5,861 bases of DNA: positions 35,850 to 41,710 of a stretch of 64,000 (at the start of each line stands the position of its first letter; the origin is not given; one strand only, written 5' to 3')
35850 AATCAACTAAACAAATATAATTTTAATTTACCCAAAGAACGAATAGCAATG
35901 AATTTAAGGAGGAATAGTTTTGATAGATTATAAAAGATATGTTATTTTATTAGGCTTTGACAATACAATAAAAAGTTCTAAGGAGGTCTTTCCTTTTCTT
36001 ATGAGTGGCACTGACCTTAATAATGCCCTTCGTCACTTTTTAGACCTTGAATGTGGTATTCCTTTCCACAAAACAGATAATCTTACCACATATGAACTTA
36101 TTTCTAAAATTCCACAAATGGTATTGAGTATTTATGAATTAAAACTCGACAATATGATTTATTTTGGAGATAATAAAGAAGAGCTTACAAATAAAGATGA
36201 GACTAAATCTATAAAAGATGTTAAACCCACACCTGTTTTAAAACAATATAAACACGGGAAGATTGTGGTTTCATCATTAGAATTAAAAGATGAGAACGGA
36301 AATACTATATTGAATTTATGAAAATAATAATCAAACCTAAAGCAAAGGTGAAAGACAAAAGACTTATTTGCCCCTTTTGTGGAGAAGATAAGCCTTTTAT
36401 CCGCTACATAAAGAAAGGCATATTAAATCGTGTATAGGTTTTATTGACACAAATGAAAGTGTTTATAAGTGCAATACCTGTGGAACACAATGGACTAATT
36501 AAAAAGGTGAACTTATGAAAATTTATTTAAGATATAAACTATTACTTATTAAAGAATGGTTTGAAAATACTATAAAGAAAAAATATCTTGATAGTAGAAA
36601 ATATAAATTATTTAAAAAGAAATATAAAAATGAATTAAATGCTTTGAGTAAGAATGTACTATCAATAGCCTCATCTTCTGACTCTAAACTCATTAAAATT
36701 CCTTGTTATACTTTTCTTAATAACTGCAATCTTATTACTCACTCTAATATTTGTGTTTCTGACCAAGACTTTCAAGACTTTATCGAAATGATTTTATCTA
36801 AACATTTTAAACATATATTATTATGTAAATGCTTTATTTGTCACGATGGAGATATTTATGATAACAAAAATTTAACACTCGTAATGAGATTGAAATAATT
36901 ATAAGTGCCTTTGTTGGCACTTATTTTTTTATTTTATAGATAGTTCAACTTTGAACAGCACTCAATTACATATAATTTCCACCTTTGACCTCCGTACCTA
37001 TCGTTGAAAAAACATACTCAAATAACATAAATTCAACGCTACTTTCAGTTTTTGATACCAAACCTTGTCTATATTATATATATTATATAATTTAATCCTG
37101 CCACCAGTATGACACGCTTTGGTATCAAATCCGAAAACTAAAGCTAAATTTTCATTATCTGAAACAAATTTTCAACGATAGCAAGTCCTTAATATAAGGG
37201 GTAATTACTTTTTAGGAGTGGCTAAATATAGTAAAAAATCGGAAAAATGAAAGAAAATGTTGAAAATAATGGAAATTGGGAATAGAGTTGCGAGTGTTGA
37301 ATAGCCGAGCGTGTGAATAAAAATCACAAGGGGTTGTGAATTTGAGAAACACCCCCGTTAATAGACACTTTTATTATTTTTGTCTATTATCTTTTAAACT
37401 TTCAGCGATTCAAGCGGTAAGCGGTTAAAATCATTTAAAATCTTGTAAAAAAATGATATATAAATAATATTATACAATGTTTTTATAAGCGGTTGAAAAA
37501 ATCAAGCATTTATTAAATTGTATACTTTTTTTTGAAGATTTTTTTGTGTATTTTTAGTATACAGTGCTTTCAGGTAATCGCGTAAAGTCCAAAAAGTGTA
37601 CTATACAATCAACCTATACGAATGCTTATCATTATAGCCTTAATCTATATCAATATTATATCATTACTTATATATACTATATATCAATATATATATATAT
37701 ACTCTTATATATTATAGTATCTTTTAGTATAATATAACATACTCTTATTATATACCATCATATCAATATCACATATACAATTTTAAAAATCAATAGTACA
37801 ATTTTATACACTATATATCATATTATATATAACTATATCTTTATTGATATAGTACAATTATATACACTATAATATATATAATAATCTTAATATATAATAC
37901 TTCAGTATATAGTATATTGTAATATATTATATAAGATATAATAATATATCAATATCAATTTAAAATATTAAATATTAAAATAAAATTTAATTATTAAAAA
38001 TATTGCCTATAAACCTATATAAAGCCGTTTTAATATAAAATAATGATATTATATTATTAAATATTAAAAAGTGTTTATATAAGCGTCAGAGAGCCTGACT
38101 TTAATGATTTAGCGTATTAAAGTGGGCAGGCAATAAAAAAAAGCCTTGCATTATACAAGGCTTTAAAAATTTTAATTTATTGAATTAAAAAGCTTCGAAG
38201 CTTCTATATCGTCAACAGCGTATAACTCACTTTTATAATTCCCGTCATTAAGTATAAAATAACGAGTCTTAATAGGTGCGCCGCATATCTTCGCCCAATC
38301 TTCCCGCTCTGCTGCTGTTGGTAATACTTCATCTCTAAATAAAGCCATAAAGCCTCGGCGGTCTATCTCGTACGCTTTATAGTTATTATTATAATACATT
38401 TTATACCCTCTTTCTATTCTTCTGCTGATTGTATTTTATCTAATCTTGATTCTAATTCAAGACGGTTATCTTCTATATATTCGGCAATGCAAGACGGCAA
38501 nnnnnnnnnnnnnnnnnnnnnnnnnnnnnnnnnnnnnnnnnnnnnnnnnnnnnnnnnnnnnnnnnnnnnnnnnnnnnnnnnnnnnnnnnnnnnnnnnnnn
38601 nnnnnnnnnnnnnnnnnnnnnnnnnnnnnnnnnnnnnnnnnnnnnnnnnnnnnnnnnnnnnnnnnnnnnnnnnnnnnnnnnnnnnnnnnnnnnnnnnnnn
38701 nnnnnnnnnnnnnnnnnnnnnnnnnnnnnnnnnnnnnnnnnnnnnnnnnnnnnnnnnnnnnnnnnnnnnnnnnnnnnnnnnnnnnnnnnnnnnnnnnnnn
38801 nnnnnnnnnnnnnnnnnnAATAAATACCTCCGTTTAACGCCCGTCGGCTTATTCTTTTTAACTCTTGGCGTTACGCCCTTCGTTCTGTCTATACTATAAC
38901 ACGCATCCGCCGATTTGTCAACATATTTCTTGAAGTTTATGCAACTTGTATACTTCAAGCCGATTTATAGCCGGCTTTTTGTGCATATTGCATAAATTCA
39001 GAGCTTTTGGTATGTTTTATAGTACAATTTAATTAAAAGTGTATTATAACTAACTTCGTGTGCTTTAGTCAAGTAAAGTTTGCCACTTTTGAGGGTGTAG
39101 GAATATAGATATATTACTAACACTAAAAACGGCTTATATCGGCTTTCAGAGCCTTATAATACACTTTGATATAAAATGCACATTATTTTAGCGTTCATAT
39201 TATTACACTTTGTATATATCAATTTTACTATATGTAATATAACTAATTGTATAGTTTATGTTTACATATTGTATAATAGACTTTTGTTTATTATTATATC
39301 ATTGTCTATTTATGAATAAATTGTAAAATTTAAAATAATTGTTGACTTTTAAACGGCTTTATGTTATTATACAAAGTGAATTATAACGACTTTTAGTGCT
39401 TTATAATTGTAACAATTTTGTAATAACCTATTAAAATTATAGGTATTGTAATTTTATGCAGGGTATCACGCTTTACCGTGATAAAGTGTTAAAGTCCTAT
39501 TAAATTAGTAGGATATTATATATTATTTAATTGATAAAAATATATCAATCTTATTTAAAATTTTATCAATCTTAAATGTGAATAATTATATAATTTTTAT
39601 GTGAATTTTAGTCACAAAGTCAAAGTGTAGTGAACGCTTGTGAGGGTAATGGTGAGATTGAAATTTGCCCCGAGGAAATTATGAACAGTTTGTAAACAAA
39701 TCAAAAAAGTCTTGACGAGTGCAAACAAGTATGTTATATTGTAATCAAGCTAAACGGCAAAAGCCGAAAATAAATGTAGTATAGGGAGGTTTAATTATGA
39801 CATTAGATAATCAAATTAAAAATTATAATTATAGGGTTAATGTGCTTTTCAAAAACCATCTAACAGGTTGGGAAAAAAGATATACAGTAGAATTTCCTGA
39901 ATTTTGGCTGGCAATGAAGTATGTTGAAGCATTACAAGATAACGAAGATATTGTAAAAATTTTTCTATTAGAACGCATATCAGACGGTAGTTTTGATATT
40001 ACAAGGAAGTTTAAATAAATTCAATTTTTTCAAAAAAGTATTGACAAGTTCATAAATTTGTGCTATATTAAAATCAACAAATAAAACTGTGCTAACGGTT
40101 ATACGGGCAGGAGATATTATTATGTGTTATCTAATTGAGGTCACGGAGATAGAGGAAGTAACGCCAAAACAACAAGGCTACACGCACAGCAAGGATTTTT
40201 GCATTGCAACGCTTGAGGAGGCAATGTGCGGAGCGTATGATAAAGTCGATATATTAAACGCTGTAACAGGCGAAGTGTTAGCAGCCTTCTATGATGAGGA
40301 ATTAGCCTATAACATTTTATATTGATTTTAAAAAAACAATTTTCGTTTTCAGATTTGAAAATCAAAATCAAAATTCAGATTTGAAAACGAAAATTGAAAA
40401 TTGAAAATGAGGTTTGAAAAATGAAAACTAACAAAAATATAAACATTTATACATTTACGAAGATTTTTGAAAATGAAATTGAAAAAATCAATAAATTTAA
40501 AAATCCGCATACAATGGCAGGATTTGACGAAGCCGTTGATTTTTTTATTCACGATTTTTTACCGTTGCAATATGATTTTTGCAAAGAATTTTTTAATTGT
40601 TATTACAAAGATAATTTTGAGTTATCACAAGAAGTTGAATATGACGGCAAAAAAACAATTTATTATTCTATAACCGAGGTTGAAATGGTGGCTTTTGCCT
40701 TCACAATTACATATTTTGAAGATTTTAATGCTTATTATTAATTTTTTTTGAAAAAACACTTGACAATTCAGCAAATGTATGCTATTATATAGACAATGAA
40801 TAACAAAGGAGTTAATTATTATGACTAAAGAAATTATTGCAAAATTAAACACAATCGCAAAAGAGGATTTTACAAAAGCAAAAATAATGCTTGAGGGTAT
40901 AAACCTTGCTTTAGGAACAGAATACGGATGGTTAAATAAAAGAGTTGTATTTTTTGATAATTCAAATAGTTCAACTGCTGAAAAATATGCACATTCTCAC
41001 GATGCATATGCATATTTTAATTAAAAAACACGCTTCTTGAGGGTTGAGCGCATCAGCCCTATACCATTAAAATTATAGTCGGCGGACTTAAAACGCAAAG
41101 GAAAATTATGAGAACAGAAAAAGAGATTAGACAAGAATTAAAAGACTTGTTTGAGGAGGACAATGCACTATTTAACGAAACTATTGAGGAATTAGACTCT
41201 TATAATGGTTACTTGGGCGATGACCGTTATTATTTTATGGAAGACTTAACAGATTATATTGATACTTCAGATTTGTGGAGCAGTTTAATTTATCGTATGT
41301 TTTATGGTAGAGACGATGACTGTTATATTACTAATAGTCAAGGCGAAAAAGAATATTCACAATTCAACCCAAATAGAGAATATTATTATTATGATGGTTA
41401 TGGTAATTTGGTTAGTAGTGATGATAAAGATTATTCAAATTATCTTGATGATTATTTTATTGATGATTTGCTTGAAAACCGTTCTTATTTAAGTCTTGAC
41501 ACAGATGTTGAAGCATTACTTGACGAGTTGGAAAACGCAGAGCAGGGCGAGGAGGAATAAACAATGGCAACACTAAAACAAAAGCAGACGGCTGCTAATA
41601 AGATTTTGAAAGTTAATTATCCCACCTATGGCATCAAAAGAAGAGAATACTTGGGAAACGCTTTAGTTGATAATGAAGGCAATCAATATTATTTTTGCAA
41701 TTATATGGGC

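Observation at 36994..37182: ~180-bp palindrome built from an ~84-nt element that also occurs at the late/early divergent junction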

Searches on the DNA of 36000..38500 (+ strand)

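Call 9: search_dna_similar(query=window:36000-38500:+, collection=phages, mode=distant, max_rows=20)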
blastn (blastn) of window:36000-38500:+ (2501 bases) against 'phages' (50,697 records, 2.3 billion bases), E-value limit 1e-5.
No match.

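Call 44: search_rna_families(source=window, start=36850, end=37650, threshold=evalue, max_evalue=5)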
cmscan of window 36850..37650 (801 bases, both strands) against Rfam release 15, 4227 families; matches with E-value up to 5: 6.
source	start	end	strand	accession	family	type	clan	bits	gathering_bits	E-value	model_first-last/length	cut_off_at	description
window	36992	37186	-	RF04097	MIR2630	Gene; miRNA;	-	26.3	144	0.0053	1-229/229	no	MIR2630 microRNA precursor family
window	36893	36971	-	RF02029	sraA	Gene; sRNA;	-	21.6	56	1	1-95/95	no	sraA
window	37369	37439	-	RF00085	SNORD28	Gene; snRNA; snoRNA; CD-box;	-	19.1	50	3.1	1-75/75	no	Small nucleolar RNA SNORD28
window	37053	37127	+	RF01186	SNORD127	Gene; snRNA; snoRNA; CD-box;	-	19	45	4.3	1-86/86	no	Small nucleolar RNA SNORD127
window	36866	36929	+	RF02722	sca_ncR27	Gene; snRNA; snoRNA; scaRNA;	-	16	91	4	1-83/83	no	Small Cajal body specific RNA ncR27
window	36892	36928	+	RF01408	sraL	Gene; sRNA;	-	13.7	39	1.8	105-141/142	no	sraL Hfq binding RNA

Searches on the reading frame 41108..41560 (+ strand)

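Call 19: search_protein_families(library=phrogs, proteins=[window:41108-41560:+], max_evalue=0.001)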
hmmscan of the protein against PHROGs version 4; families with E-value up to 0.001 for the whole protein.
window:41108-41560:+ (150 aa): 1 family
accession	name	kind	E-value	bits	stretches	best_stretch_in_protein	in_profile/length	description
phrog_4534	-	unknown function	2.2e-11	45.1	1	3-146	2-132/133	-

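Call 52: search_protein_families(library=pfam, proteins=[window:41108-41560:+], max_evalue=0.01)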
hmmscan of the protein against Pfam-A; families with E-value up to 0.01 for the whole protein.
window:41108-41560:+ (150 aa): 0 families
